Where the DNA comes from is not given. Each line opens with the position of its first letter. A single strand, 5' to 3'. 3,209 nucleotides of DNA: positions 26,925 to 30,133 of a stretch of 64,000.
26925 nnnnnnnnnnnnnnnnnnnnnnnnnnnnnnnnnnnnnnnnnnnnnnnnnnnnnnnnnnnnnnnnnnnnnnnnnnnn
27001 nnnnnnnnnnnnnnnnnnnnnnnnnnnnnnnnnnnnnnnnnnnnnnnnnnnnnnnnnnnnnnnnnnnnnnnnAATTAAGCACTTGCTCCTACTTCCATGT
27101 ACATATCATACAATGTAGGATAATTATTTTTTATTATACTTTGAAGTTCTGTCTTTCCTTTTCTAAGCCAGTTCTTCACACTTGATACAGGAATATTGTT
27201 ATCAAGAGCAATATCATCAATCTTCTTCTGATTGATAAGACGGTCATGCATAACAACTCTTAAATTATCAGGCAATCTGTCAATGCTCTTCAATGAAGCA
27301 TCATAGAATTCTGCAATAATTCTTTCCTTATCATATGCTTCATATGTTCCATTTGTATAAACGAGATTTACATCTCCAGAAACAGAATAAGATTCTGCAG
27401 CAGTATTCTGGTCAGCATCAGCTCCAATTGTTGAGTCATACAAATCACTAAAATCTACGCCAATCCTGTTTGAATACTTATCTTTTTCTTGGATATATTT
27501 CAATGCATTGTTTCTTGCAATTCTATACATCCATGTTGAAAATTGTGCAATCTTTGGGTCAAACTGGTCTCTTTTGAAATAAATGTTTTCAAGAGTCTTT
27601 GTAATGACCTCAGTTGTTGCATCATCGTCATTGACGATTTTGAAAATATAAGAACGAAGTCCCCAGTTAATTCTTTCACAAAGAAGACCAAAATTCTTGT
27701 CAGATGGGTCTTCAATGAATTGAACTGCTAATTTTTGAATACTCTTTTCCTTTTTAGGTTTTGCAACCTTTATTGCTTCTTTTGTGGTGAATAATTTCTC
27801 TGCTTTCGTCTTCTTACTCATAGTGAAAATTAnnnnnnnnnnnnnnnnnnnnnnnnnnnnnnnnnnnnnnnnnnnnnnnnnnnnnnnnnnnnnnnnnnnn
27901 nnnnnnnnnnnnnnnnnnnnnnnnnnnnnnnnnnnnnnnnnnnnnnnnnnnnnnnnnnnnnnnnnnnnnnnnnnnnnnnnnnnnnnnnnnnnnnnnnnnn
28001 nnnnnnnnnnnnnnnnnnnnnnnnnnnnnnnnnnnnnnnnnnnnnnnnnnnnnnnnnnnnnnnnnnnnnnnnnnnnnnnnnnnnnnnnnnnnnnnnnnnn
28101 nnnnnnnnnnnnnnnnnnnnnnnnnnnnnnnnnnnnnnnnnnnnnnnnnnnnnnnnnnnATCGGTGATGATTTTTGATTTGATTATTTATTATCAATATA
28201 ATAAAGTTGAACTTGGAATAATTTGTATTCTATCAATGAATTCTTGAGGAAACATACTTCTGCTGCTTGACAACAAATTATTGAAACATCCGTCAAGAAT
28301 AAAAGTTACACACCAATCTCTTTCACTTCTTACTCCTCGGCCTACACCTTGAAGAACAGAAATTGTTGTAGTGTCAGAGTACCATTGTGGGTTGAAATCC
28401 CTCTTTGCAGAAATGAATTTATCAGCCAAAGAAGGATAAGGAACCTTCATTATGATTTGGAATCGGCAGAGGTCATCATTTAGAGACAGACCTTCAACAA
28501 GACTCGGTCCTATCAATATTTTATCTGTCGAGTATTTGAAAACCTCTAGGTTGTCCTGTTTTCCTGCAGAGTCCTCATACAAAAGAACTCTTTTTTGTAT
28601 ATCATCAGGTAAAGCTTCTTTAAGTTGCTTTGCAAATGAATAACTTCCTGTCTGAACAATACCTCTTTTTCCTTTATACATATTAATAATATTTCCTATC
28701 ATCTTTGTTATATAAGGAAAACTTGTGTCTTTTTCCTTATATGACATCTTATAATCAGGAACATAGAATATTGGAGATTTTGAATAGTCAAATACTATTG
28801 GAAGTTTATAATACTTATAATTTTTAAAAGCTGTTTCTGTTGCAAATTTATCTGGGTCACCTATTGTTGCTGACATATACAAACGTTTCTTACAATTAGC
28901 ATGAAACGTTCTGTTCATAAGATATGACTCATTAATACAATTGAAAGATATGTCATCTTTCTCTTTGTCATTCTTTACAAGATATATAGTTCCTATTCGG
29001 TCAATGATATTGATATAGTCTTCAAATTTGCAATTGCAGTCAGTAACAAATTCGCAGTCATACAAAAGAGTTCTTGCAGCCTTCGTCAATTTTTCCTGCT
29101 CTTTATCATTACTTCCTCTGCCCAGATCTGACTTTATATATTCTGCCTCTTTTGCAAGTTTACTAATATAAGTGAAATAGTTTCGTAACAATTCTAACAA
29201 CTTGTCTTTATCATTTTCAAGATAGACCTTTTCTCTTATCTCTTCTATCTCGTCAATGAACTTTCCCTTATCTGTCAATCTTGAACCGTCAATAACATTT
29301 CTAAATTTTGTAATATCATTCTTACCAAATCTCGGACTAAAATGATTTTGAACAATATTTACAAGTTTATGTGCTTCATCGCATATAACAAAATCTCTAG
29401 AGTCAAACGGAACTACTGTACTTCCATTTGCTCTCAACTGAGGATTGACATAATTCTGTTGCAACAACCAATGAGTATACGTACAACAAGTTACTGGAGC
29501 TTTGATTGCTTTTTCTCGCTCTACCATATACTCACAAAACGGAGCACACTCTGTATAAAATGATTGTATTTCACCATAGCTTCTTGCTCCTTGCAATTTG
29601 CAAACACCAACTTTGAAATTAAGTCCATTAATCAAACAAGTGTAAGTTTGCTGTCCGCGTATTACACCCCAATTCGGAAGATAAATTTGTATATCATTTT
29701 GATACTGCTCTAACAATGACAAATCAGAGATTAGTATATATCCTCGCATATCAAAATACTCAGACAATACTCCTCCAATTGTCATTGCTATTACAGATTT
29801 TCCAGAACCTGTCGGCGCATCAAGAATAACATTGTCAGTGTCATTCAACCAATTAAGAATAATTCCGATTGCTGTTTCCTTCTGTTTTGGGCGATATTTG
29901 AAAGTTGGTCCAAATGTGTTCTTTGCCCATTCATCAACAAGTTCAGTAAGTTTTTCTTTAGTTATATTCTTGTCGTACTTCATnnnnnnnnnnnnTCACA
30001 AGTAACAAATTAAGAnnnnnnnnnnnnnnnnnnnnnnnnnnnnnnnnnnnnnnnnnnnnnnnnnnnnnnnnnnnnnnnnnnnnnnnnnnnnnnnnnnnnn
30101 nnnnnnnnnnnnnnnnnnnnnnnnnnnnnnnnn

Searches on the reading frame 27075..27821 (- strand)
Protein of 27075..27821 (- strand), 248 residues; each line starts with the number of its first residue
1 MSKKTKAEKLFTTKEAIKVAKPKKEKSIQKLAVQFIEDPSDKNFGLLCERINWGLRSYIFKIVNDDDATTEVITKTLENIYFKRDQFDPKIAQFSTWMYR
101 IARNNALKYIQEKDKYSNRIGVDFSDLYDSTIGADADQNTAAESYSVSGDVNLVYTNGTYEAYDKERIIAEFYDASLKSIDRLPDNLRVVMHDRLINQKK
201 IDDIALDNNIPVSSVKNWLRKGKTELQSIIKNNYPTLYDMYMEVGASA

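Call 25: search_protein_families(library=phrogs, proteins=[window:27075-27821:-], max_evalue=0.01)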
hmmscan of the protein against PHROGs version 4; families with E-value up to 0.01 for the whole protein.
window:27075-27821:- (248 aa): 2 families
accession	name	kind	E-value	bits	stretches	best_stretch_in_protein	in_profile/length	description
phrog_1740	-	transcription regulation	7.8e-11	42.1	1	8-228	17-214/567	RNA polymerase sigma factor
phrog_36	-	transcription regulation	0.0016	19.1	1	172-231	133-188/220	transcriptional regulator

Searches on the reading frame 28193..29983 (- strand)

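Call 16: search_protein_families(library=phrogs, proteins=[window:28193-29983:-], max_evalue=0.001)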
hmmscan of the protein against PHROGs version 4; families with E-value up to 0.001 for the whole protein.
window:28193-29983:- (596 aa): 4 families
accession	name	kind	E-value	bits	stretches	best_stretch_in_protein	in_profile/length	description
phrog_2488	-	DNA, RNA and nucleotide metabolism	5.1e-105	353.4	1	13-586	3-576/579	DNA helicase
phrog_16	-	DNA, RNA and nucleotide metabolism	5.2e-19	69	2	9-207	255-388/986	DNA helicase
phrog_16259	-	DNA, RNA and nucleotide metabolism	0.00026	21.4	1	4-104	90-186/330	DNA helicase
phrog_62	-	DNA, RNA and nucleotide metabolism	0.00087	17.8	0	19-207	680-820/1881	DNA helicase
